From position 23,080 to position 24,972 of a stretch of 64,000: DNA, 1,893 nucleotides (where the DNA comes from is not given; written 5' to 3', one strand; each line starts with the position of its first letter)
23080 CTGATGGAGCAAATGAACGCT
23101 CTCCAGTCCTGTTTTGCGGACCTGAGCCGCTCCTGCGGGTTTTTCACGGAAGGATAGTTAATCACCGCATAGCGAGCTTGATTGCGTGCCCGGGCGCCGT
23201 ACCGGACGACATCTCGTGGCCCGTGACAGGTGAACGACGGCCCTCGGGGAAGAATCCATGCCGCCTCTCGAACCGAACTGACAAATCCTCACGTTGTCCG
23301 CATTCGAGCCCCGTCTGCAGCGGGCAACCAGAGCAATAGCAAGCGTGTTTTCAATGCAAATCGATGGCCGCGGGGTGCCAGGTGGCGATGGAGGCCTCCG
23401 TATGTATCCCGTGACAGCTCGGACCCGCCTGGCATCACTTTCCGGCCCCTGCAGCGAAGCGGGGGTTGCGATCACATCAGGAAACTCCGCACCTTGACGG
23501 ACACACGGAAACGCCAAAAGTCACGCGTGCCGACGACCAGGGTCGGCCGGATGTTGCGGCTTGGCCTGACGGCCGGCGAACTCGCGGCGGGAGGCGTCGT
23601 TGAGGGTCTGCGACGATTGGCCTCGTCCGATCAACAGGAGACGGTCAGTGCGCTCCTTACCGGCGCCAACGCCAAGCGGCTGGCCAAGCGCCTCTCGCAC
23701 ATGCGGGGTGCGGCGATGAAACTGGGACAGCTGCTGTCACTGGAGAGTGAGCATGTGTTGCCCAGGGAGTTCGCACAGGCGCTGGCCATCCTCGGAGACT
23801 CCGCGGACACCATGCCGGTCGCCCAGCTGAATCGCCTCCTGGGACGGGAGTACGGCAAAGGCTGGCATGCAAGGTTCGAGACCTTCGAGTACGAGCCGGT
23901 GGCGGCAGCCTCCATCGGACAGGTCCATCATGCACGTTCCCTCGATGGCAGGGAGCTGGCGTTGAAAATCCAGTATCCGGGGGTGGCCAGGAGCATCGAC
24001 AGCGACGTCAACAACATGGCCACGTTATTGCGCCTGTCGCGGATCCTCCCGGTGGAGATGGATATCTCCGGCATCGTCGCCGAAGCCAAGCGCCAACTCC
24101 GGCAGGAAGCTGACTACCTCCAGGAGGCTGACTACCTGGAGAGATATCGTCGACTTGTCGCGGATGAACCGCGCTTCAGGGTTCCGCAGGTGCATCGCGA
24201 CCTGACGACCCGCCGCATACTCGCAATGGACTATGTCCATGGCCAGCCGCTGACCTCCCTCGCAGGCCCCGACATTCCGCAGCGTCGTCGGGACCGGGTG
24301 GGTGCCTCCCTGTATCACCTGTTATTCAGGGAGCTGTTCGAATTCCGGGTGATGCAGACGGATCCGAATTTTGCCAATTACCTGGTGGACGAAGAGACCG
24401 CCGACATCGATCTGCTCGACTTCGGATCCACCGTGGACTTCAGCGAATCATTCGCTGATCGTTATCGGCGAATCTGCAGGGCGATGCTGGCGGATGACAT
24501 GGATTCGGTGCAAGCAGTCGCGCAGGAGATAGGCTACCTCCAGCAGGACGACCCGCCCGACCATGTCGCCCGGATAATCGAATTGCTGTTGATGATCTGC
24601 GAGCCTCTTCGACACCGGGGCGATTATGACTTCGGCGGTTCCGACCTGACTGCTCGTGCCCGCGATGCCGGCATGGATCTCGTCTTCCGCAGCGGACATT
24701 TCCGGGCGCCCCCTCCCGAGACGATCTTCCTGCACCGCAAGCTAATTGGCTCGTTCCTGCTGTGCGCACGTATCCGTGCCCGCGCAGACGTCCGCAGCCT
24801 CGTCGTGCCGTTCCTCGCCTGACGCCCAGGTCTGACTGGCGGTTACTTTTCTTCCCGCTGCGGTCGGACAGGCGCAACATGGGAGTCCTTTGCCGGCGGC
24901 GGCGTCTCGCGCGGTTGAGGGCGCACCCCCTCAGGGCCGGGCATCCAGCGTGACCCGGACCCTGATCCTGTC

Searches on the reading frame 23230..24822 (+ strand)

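Call 59: search_protein_families(library=pfam, proteins=[window:23230-24822:+], max_evalue=0.00001)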
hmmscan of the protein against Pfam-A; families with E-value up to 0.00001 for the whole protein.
window:23230-24822:+ (530 aa): 1 family
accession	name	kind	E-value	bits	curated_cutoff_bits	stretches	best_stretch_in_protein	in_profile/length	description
PF03109.22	ABC1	-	2.9e-63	213.7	22.9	1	188-429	2-242/244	ABC1 atypical kinase-like domain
